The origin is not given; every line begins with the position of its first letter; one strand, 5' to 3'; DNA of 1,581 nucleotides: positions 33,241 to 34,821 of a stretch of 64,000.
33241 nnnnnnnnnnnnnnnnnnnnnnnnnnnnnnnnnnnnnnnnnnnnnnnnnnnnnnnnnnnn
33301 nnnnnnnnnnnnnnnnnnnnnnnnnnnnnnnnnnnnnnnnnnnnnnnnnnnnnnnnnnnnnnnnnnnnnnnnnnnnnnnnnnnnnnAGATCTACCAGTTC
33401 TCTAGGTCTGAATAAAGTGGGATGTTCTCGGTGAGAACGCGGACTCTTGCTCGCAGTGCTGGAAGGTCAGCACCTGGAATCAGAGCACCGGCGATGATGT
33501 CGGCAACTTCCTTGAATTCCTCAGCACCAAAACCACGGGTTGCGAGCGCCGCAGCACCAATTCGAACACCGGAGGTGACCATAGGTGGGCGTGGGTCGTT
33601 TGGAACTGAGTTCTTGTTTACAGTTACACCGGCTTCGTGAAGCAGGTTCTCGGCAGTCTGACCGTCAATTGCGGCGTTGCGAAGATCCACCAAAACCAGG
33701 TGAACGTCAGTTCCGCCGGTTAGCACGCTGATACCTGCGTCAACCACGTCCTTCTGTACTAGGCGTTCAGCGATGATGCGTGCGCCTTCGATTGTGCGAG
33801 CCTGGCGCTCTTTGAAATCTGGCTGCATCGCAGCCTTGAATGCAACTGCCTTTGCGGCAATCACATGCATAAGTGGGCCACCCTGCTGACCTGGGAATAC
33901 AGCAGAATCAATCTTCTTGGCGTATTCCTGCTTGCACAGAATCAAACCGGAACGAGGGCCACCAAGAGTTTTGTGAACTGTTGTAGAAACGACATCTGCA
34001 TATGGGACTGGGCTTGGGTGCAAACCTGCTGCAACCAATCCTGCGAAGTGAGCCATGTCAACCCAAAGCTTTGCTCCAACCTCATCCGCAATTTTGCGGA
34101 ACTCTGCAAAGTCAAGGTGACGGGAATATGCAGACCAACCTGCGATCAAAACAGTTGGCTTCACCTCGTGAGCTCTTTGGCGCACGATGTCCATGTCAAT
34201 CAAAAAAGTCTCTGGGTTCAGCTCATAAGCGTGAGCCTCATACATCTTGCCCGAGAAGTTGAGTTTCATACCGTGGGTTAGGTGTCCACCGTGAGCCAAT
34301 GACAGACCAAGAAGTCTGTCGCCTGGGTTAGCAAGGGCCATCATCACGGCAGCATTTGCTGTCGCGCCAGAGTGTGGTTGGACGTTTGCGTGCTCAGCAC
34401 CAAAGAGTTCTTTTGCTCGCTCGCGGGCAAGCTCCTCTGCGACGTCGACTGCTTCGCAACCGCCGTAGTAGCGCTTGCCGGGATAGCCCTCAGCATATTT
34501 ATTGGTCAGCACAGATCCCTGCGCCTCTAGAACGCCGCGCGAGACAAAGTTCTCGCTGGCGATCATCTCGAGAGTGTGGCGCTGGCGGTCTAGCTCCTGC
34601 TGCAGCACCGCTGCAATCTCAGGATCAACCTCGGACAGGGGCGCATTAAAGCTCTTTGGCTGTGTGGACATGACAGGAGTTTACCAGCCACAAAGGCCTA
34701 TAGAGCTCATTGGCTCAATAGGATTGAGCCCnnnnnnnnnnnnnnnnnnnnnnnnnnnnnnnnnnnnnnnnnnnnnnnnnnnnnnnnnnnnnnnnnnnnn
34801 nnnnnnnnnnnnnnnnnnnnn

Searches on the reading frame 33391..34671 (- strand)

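Call 16: search_protein_families(library=pfam, proteins=[window:33391-34671:-], max_evalue=0.001)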
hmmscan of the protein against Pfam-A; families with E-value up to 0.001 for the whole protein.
window:33391-34671:- (426 aa): 2 families
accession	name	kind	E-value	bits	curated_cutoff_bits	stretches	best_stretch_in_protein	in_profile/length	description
PF00464.25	SHMT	-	3e-158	527.1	27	1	12-393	1-399/399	Serine hydroxymethyltransferase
PF01212.27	Beta_elim_lyase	-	1.7e-05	24.7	27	1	83-273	38-238/288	Beta-eliminating lyase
